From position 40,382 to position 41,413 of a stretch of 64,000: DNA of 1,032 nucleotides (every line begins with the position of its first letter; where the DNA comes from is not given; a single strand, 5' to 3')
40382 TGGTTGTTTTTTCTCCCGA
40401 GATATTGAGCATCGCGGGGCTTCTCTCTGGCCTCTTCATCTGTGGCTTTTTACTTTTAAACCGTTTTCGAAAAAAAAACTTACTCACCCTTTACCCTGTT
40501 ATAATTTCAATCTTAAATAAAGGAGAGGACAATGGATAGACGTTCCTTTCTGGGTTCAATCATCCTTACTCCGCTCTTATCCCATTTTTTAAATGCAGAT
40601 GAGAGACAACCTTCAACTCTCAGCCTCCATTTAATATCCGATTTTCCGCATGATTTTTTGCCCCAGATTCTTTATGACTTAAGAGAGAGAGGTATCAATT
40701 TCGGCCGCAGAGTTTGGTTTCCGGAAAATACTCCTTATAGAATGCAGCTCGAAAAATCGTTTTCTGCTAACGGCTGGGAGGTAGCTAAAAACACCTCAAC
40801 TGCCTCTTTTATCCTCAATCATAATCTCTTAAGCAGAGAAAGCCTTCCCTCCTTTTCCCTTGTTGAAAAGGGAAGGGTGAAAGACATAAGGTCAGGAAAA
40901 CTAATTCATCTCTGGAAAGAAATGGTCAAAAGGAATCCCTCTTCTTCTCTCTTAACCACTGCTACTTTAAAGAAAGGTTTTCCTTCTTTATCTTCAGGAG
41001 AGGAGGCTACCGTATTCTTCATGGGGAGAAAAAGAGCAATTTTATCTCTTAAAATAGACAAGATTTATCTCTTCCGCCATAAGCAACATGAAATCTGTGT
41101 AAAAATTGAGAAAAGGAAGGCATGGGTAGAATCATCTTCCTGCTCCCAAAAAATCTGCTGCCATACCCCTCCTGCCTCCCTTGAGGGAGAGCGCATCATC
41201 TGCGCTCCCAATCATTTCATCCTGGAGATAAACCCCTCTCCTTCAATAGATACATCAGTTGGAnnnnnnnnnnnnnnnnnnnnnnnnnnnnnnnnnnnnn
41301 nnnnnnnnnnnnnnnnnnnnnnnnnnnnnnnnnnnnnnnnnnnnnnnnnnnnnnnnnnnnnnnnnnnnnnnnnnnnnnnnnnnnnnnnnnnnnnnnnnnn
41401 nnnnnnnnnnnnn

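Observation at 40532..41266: Uncharacterised secreted Cys-cluster protein wedged between rseC and apbE in the Rnf operon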

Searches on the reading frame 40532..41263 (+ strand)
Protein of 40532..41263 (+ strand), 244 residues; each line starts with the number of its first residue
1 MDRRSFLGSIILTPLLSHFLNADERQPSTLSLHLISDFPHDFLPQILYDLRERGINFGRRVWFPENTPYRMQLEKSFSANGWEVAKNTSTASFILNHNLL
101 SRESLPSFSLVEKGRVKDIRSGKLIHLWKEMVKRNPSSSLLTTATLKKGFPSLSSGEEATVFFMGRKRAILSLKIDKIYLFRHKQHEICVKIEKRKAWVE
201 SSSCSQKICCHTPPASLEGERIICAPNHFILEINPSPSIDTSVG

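Call 3: search_protein_families(library=pfam, proteins=[window:40532-41263:+], max_evalue=1)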
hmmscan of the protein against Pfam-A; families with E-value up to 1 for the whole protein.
window:40532-41263:+ (244 aa): 1 family
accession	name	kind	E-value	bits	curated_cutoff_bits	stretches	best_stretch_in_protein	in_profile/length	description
PF07009.16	NusG_II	-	6.2e-11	42.9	29.6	1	154-234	21-104/107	NusG domain II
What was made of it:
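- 40991..41233 (+): NusG_II / DUF1312 / EetA domain, residues 154-234. Invariant C204 (41141-41143), C209 (41156-41158) and C224 (41201-41203), plus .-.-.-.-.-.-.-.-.. PF07009, 42.9 bits against a 29.6 cut-off (call 3).
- On NusG_II / DUF1312 / EetA (PF07009): 42.9 bits against a gathering score of 29.6, E 6e-11, residues 154-234 (call 3).
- Checked: Residues 154-234, including the whole Cys cluster, match Pfam PF07009 NusG_II above its gathering score (call 3).
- PF07009 above threshold (call 3).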

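Call 4: search_protein_families(library=ncbifam, proteins=[window:40532-41263:+], max_evalue=1)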
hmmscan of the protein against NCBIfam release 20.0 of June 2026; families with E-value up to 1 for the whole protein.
window:40532-41263:+ (244 aa): 0 families

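Call 5: find_homologous_proteins(query=window:40532-41263:+, max_evalue=0.001)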
Query window:40532-41263:+ (244 aa): 18 proteins with E <= 0.001 among 473 candidates.
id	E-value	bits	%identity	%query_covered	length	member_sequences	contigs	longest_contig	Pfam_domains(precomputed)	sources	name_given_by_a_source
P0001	9.5e-161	551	100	100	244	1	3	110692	PF07009.17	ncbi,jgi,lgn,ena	-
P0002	4.1e-47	179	41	100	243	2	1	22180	PF07009.17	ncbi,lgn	ncbi:MAG: NusG domain II-containing protein [Candidatus Aminicenantaceae bacterium]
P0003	5.6e-47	178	41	100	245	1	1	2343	PF07009.17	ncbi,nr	ncbi:MAG: NusG domain II-containing protein, partial [Candidatus Aminicenantes bacterium]|nr:NusG do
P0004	1.6e-46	177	38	100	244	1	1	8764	PF07009.17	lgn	-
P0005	6.7e-45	171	41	100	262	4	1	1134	PF07009.17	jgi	jgi:hypothetical protein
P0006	5.3e-44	169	39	100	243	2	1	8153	PF07009.17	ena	-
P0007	1.7e-42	164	39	100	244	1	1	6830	PF07009.17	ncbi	-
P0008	1.5e-41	161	40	100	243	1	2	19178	PF07009.17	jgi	-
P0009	2.8e-41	160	40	100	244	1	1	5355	PF07009.17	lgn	-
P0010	1.2e-40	158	36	100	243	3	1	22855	PF07009.17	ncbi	-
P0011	1.4e-39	154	37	100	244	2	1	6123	PF07009.17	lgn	-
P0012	6.3e-39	152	37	100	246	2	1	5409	PF07009.17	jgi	jgi:hypothetical protein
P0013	5.2e-38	149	35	100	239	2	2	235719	PF07009.17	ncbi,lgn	-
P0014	3.1e-36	143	34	100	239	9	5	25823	PF07009.17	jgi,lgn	jgi:hypothetical protein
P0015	6.2e-35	139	48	64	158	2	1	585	PF07009.17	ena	-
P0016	9.5e-35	138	36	100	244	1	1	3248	PF07009.17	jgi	jgi:hypothetical protein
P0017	1.4e-34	138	34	100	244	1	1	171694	PF07009.17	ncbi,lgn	ncbi:MAG: NusG domain II-containing protein [Candidatus Aminicenantaceae bacterium]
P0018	2.6e-34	137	36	100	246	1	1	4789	PF07009.17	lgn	-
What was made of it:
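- On NusG_II / DUF1312 / EetA (PF07009): All 18 homologues are pre-annotated PF07009 (call 5).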

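Call 7: search_solved_structures(query=window:40532-41263:+, max_evalue=10, show_alignments=3)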
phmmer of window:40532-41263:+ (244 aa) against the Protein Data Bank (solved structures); distinct sequences matched with E-value up to 10: 4.
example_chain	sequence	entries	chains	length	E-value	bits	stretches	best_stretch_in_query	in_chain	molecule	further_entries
6een_D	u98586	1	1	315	0.00085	22.1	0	107-167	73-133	Designer Pentatricopeptide Protein dPPR10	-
4esn_A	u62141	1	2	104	0.0009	22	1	190-237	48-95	hypothetical protein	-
6een_C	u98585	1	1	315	0.0071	19.1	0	111-167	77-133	Designer Pentatricopeptide Protein dPPR10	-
6een_A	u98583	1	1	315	0.023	17.4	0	112-167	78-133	Designer Pentatricopeptide Protein dPPR10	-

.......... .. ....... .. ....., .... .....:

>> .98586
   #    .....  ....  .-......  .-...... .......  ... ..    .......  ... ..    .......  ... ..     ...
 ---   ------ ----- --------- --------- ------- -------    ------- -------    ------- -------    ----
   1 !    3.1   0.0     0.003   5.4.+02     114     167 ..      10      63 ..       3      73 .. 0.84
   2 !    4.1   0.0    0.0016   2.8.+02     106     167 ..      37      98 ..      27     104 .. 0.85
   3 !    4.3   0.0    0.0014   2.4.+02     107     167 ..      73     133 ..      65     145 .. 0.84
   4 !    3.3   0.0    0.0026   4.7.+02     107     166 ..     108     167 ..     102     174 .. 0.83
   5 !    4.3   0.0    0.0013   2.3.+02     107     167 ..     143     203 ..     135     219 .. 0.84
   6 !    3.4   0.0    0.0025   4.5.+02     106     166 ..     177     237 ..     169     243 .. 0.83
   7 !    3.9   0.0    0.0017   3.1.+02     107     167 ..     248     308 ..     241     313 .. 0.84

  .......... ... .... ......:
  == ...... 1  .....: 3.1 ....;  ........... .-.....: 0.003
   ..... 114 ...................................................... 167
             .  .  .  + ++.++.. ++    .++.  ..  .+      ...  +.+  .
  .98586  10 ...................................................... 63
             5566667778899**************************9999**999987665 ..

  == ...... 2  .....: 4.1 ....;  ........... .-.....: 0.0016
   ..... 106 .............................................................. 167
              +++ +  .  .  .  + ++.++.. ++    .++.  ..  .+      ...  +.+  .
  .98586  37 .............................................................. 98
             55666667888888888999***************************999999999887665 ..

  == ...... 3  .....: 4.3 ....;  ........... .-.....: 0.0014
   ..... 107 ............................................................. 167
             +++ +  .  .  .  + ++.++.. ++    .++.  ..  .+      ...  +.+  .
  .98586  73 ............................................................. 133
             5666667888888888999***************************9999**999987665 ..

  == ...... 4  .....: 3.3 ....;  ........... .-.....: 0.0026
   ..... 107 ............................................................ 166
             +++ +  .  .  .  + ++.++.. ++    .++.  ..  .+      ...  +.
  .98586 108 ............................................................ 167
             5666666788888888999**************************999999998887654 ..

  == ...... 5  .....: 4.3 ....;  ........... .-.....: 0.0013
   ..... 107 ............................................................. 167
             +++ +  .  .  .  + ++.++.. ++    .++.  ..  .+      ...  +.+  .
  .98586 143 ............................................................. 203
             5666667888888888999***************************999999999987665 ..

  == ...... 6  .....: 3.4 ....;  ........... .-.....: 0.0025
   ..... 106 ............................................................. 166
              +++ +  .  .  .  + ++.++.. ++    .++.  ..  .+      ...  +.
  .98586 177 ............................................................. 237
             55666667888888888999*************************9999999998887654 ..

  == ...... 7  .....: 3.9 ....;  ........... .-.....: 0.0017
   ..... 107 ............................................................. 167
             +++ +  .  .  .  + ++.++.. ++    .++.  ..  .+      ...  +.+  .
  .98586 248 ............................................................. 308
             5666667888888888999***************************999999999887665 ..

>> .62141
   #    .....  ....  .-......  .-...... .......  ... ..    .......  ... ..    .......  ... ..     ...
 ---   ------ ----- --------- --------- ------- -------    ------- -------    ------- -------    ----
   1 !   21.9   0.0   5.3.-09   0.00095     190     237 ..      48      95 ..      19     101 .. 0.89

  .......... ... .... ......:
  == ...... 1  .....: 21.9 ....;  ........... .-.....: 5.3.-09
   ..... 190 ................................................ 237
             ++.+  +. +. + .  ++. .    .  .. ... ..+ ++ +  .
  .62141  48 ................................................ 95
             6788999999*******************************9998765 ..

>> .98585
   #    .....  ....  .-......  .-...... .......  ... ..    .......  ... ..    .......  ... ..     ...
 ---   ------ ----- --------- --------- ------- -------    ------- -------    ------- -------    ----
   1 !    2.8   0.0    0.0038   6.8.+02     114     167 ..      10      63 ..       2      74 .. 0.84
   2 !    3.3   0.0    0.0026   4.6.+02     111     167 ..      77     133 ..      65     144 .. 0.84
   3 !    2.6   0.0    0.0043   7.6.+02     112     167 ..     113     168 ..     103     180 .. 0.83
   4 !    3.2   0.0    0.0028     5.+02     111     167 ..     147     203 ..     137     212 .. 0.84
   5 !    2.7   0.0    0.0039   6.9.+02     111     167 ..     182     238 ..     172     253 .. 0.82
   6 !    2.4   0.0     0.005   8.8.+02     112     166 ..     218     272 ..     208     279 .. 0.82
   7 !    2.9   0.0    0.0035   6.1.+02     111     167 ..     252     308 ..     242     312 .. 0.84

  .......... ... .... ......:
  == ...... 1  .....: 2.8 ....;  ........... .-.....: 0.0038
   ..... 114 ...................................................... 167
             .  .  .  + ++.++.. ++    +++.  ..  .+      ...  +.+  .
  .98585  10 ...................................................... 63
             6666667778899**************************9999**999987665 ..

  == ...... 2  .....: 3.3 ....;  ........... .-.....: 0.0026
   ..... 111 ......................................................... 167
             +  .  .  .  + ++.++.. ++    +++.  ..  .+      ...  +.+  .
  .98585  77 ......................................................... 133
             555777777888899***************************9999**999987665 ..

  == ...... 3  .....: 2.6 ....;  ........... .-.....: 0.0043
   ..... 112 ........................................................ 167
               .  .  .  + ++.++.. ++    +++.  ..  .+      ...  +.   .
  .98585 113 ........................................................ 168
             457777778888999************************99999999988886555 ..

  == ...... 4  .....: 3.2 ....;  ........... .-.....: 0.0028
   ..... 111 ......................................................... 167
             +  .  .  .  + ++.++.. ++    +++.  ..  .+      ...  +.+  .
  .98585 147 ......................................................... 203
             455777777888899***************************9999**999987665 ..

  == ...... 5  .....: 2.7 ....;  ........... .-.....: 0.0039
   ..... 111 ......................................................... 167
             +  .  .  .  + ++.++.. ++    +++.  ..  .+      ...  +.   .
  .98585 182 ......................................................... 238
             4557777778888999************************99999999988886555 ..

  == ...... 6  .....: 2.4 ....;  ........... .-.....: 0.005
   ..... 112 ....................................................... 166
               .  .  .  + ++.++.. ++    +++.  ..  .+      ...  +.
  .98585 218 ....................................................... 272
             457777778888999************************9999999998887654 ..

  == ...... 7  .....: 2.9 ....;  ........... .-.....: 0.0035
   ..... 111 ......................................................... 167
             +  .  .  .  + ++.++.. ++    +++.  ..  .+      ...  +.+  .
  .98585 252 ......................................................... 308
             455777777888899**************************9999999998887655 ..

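Call 11: find_encoding_contigs(protein=P0013, flank=10000, max_places=2)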
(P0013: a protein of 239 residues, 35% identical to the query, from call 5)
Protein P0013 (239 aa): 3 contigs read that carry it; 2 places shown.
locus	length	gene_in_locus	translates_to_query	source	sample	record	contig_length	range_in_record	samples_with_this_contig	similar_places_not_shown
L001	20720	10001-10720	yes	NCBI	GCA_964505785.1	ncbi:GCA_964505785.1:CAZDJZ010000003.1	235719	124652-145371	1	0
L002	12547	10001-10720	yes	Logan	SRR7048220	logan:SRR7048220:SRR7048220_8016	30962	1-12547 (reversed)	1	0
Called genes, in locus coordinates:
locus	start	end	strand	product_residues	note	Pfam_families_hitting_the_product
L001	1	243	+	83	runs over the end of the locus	-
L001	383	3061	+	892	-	PF02739:5_3_exonuc_N, PF01367:5_3_exonuc, PF01612:DNA_pol_A_exo1, PF22619:DNA_polI_exo1, PF00476:DNA_pol_A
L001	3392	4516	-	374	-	-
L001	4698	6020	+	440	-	PF13375:RnfC_N, PF01512:Complex1_51K, PF10531:SLBB, PF13187:Fer4_9 (weak), PF13237:Fer4_10, PF12838:Fer4_7 (weak), PF13183:Fer4_8 (weak), PF13534:Fer4_17 (weak)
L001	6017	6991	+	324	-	PF03116:NQR2_RnfD_RnfE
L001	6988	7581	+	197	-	PF04205:FMN_bind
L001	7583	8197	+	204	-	PF02508:Rnf-Nqr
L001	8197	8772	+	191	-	PF02508:Rnf-Nqr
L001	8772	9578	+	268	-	PF04060:FeS, PF12838:Fer4_7 (weak), PF13187:Fer4_9, PF13237:Fer4_10 (weak), PF14697:Fer4_21 (weak), PF25160:LdpA_Fe-S-bd (weak), PF12797:Fer4_2 (weak), PF00037:Fer4, +3 more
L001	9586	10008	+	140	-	PF04246:RseC_MucC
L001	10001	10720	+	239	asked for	PF07009:NusG_II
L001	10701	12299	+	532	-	PF00370:FGGY_N, PF02782:FGGY_C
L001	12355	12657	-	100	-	-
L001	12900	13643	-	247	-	PF20582:UPF0758_N (weak), PF04002:RadC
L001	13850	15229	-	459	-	PF14691:Fer4_20, PF00070:Pyr_redox (faint), PF07992:Pyr_redox_2, PF13738:Pyr_redox_3 (faint), PF13450:NAD_binding_8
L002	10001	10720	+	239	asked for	PF07009:NusG_II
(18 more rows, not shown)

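Call 12: find_encoding_contigs(protein=P0017, flank=10000, max_places=2)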
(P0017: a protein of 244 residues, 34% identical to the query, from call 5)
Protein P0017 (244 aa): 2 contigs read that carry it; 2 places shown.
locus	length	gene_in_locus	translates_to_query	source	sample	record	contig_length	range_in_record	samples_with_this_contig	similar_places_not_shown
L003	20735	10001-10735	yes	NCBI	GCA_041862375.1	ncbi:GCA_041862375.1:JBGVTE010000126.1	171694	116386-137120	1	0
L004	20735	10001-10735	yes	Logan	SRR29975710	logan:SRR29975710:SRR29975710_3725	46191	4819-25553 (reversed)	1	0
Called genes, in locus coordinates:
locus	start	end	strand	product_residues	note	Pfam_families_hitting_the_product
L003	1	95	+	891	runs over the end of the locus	PF02739:5_3_exonuc_N, PF01367:5_3_exonuc, PF01612:DNA_pol_A_exo1, PF22619:DNA_polI_exo1, PF00476:DNA_pol_A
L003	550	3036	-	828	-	PF13240:Zn_Ribbon_1 (weak), PF00069:Pkinase, PF01636:APH (faint), PF07714:PK_Tyr_Ser-Thr, PF03109:ABC1 (weak), PF13374:TPR_10 (faint), PF07719:TPR_2 (faint), PF13424:TPR_12 (weak), +12 more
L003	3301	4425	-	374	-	-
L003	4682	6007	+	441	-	PF13375:RnfC_N, PF01512:Complex1_51K, PF10531:SLBB, PF12838:Fer4_7 (faint), PF13237:Fer4_10 (faint)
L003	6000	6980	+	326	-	PF03116:NQR2_RnfD_RnfE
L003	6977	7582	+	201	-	PF04205:FMN_bind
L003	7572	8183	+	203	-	PF02508:Rnf-Nqr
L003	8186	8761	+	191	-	PF02508:Rnf-Nqr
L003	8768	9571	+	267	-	PF13484:Fer4_16 (faint), PF04060:FeS, PF12797:Fer4_2 (faint), PF12838:Fer4_7 (weak), PF13187:Fer4_9 (weak), PF13237:Fer4_10 (weak), PF14697:Fer4_21 (weak), PF00037:Fer4 (weak), +2 more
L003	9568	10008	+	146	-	PF04246:RseC_MucC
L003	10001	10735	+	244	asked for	PF07009:NusG_II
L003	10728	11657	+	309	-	PF02424:ApbE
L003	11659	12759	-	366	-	PF00712:DNA_pol3_beta, PF02767:DNA_pol3_beta_2, PF02768:DNA_pol3_beta_3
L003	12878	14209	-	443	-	PF11638:DnaA_N, PF00308:Bac_DnaA, PF01695:IstB_IS21, PF00004:AAA (weak), PF08299:Bac_DnaA_C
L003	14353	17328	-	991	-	PF13485:Peptidase_MA_2 (weak), PF07676:PD40 (faint), PF26550:Tricorn_2nd, PF26549:Tricorn_N (weak)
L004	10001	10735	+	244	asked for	PF07009:NusG_II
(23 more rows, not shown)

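Call 15: find_encoding_contigs(protein=P0010, flank=10000, max_places=1)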
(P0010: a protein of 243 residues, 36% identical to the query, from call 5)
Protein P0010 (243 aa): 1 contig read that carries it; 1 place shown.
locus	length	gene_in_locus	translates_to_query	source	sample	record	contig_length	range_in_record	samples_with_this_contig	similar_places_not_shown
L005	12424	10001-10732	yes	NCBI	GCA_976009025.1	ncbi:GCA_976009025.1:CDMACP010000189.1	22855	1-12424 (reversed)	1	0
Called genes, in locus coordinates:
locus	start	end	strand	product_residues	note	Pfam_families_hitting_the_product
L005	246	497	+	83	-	-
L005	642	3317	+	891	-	PF02739:5_3_exonuc_N, PF01367:5_3_exonuc, PF01612:DNA_pol_A_exo1, PF22619:DNA_polI_exo1, PF00476:DNA_pol_A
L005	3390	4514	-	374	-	PF00583:Acetyltransf_1 (faint)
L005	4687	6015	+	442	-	PF13375:RnfC_N, PF01512:Complex1_51K, PF10531:SLBB (weak), PF13187:Fer4_9, PF13237:Fer4_10, PF12838:Fer4_7, PF13183:Fer4_8 (weak), PF13534:Fer4_17 (weak)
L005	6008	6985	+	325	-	PF03116:NQR2_RnfD_RnfE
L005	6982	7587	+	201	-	PF04205:FMN_bind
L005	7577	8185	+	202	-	PF02508:Rnf-Nqr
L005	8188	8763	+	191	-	PF02508:Rnf-Nqr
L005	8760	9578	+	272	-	PF13237:Fer4_10 (faint), PF04060:FeS, PF12838:Fer4_7 (weak), PF13187:Fer4_9, PF14697:Fer4_21, PF12797:Fer4_2 (weak), PF00037:Fer4 (weak), PF12838:Fer4_7 (weak)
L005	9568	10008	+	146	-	PF04246:RseC_MucC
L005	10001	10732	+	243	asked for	PF07009:NusG_II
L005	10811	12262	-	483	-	PF01261:AP_endonuc_2, PF06439:3keto-disac_hyd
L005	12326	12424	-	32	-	?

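Call 16: find_encoding_contigs(protein=P0002, flank=10000, max_places=1)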
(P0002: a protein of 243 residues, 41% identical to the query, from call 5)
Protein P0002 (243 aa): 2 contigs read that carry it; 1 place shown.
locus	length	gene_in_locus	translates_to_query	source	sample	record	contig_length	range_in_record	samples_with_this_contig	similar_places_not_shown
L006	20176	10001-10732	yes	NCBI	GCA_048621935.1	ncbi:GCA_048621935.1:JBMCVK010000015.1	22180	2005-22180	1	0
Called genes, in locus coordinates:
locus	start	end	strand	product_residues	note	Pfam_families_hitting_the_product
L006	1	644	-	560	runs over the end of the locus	PF00999:Na_H_Exchanger, PF00571:CBS (weak)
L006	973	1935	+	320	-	PF02540:NAD_synthase (weak), PF00958:GMP_synt_C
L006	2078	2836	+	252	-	PF08889:WbqC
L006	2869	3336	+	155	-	PF00300:His_Phos_1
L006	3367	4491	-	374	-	-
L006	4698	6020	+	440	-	PF13375:RnfC_N, PF01512:Complex1_51K, PF10531:SLBB, PF13187:Fer4_9 (weak), PF13237:Fer4_10 (weak), PF13534:Fer4_17 (faint), PF12838:Fer4_7 (weak), PF13183:Fer4_8 (weak)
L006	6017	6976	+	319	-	PF03116:NQR2_RnfD_RnfE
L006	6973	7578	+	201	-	PF04205:FMN_bind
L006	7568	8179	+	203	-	PF02508:Rnf-Nqr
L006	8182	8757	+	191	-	PF02508:Rnf-Nqr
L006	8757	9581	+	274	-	PF04060:FeS, PF12837:Fer4_6 (faint), PF13183:Fer4_8 (faint), PF12838:Fer4_7 (weak), PF13187:Fer4_9 (weak), PF13237:Fer4_10 (weak), PF14697:Fer4_21, PF00037:Fer4 (weak)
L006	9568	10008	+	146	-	PF04246:RseC_MucC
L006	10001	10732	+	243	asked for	PF07009:NusG_II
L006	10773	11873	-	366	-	PF00712:DNA_pol3_beta, PF02767:DNA_pol3_beta_2, PF02768:DNA_pol3_beta_3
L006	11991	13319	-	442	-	PF11638:DnaA_N, PF00308:Bac_DnaA, PF03969:AFG1_ATPase (faint), PF01695:IstB_IS21, PF13173:AAA_14 (faint), PF08299:Bac_DnaA_C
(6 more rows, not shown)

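Call 18: predict_structure(alignment_id=A1)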
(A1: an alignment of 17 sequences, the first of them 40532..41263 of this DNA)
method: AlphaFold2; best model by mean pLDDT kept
length: 244 residues; sequences in the alignment: 17
mean_pLDDT: 80.1   pTM: 0.57
mean pLDDT of the five models: 80.1, 78.8, 78.8, 78.2, 77.7
residues with pLDDT >= 90: 87; 70-90: 107; 50-70: 25; < 50: 25
segments of 3 or more residues with pLDDT < 50: 1-4, 13-16, 18-25, 239-244
pLDDT, mean of each block of 10 residues (from residue 1): 50 49 55 92 91 81 87 93 89 89 86 72 85 90 79 71 90 94 91 93 85 79 82 66 39
secondary structure, 60 per line:
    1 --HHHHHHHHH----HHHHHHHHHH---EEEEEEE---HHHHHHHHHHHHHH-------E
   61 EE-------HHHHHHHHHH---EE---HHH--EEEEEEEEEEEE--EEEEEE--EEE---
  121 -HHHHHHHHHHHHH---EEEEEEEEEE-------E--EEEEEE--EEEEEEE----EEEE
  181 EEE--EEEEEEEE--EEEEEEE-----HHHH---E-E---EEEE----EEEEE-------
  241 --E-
elements in order: H3-11 H16-25 E29-35 H39-52 E60-62 H70-79 E93-104 E107-112 E115-117 H122-134 E138-147 E158-163 E166-172 E177-183 E186-193 E196-202 H208-211 E221-224 E229-233
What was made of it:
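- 40616..40972 (+): Lineage-specific alpha/beta N-domain, residues 29-147. Invariant residues: I35, P39, P106-S107-F108, D118, R120, W128, S138, T142. AF2 pLDDT mostly 81-93 per 10-residue block, with one dip to 72 (call 18).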
